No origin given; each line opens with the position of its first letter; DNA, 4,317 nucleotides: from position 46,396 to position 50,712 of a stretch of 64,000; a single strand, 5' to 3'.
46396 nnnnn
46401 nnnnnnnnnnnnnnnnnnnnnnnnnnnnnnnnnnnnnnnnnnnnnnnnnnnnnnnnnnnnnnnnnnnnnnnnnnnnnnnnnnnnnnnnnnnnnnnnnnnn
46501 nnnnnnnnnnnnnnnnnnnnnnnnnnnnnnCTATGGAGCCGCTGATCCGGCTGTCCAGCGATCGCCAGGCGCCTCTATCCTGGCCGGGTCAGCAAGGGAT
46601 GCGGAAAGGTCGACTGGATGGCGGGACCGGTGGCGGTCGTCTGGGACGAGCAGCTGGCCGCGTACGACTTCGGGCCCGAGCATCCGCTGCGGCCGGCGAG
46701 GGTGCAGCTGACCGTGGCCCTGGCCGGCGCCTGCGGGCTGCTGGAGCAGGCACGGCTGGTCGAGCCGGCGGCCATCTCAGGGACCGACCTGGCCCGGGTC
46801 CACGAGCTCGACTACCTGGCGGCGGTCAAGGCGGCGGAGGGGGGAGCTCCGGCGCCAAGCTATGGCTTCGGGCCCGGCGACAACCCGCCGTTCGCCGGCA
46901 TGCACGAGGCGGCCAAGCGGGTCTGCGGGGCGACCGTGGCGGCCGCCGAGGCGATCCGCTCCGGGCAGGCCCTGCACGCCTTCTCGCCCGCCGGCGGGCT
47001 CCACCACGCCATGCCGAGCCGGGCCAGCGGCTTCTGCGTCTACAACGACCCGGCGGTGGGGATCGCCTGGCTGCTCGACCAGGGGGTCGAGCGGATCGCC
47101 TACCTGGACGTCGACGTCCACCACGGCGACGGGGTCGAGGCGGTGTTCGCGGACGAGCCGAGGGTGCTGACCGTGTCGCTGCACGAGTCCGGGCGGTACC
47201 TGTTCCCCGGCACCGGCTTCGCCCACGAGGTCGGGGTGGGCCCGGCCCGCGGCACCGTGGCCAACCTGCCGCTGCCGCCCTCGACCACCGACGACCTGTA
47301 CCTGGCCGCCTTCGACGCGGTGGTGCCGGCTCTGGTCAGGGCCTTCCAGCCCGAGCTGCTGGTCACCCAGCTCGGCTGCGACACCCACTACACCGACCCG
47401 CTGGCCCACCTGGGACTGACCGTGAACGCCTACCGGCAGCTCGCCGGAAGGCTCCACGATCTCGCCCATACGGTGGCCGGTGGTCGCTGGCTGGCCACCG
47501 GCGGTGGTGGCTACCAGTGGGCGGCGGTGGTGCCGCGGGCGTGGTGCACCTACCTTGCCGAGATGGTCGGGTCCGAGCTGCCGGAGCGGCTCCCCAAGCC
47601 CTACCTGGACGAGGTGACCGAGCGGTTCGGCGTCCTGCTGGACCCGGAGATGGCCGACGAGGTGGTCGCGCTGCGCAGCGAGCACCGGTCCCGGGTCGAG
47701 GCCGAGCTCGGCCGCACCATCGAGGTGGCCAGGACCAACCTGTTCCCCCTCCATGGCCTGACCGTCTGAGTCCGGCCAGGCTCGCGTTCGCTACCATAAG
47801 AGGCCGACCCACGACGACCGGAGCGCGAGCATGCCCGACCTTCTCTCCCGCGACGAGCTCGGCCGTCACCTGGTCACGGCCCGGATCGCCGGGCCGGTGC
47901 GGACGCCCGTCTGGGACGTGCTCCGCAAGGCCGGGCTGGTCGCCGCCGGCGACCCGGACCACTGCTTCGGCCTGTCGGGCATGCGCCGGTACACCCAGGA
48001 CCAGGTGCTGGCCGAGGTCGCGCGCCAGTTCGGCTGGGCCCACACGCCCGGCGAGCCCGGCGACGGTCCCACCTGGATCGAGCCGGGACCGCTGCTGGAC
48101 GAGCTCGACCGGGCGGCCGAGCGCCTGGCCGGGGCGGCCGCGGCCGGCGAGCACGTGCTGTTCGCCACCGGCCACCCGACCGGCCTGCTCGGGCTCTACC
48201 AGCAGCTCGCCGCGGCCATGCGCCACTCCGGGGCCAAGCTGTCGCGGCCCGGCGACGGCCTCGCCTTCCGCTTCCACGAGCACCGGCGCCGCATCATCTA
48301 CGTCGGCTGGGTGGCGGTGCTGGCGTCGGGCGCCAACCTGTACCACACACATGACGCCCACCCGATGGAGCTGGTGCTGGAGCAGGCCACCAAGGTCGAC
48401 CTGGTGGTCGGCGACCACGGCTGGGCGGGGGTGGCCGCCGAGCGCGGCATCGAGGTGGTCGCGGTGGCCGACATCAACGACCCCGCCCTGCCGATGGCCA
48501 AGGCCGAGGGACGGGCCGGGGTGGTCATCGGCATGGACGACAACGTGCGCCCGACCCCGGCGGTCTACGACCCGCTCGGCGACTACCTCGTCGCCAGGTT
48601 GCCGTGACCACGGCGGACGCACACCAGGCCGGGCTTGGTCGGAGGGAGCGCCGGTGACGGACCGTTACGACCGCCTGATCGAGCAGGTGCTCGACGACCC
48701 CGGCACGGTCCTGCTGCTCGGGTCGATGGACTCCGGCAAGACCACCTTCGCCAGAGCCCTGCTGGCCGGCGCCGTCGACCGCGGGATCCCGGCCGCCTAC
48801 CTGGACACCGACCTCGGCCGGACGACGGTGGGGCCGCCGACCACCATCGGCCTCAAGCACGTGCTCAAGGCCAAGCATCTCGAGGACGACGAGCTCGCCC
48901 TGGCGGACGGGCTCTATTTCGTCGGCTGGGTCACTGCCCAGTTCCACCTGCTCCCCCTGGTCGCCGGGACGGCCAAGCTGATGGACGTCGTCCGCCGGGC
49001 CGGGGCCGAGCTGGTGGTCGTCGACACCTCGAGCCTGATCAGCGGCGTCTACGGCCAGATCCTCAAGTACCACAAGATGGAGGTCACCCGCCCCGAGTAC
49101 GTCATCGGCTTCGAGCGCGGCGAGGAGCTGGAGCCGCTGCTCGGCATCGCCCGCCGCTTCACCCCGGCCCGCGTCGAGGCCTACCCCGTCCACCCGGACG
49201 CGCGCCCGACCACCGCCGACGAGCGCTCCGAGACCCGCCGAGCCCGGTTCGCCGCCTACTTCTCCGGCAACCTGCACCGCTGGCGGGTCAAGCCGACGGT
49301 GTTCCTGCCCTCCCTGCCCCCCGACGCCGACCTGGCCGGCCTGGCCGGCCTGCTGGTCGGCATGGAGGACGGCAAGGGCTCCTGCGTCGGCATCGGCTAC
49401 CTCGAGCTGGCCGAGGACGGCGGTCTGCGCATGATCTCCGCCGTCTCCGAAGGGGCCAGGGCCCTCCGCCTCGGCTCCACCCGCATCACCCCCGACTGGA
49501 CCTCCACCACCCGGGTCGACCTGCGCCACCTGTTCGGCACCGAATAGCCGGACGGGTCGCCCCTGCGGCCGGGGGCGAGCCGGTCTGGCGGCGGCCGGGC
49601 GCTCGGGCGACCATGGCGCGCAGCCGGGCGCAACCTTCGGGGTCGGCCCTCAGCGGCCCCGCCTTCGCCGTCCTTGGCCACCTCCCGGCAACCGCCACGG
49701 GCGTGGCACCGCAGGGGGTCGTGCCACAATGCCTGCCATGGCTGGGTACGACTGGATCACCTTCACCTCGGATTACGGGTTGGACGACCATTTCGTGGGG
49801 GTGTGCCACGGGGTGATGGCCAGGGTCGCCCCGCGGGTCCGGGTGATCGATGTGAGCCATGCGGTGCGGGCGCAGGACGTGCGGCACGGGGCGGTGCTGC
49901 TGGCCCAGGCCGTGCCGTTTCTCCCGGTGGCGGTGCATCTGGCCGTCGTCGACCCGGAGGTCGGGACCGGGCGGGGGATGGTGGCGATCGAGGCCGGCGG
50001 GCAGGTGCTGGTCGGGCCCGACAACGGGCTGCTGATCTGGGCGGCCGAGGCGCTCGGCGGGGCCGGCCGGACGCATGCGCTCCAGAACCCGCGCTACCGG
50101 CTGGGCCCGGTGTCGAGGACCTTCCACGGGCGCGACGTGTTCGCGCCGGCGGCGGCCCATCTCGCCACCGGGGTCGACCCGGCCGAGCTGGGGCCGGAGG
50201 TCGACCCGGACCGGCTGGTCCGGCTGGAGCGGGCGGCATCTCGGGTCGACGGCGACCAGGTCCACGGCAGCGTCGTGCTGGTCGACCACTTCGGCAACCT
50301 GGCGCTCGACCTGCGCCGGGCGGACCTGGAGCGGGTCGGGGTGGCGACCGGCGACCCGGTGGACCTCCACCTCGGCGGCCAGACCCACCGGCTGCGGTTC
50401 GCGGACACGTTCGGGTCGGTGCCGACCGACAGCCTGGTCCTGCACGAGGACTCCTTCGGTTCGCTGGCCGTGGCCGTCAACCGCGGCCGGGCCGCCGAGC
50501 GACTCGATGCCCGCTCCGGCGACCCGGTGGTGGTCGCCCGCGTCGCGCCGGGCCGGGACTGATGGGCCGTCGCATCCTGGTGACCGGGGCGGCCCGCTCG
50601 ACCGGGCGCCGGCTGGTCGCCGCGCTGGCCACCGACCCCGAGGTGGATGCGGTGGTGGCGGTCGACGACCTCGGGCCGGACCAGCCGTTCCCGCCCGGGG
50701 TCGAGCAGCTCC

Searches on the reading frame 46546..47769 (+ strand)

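Call 38: search_protein_families(library=pfam, proteins=[window:46546-47769:+], max_evalue=0.00001)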
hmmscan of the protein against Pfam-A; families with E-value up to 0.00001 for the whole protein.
window:46546-47769:+ (407 aa): 1 family
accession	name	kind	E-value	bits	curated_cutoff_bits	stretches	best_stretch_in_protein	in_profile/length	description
PF00850.24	Hist_deacetyl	-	7.4e-82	275.5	27.9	1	46-338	1-296/298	Histone deacetylase domain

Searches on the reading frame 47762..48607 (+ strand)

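Call 38: search_protein_families(library=pfam, proteins=[window:47762-48607:+], max_evalue=0.00001)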
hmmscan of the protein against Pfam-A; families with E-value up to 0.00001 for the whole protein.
window:47762-48607:+ (281 aa): 1 family
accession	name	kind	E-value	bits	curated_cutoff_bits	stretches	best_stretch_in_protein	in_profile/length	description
PF15698.10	Phosphatase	-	7e-65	219.2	28.4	1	34-279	2-253/256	Phosphatase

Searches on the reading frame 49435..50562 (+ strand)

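Call 38: search_protein_families(library=pfam, proteins=[window:49435-50562:+], max_evalue=0.00001)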
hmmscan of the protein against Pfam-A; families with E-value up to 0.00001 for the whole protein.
window:49435-50562:+ (375 aa): 2 families
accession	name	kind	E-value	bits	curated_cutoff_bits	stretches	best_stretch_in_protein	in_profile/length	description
PF01887.21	SAM_HAT_N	-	1.3e-49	168.1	26.3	1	108-253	1-145/145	SAM hydroxide adenosyltransferase N-terminal domain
PF20257.3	SAM_HAT_C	-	1.9e-18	67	25.5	1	278-365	1-83/84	SAM hydroxide adenosyltransferase C-terminal domain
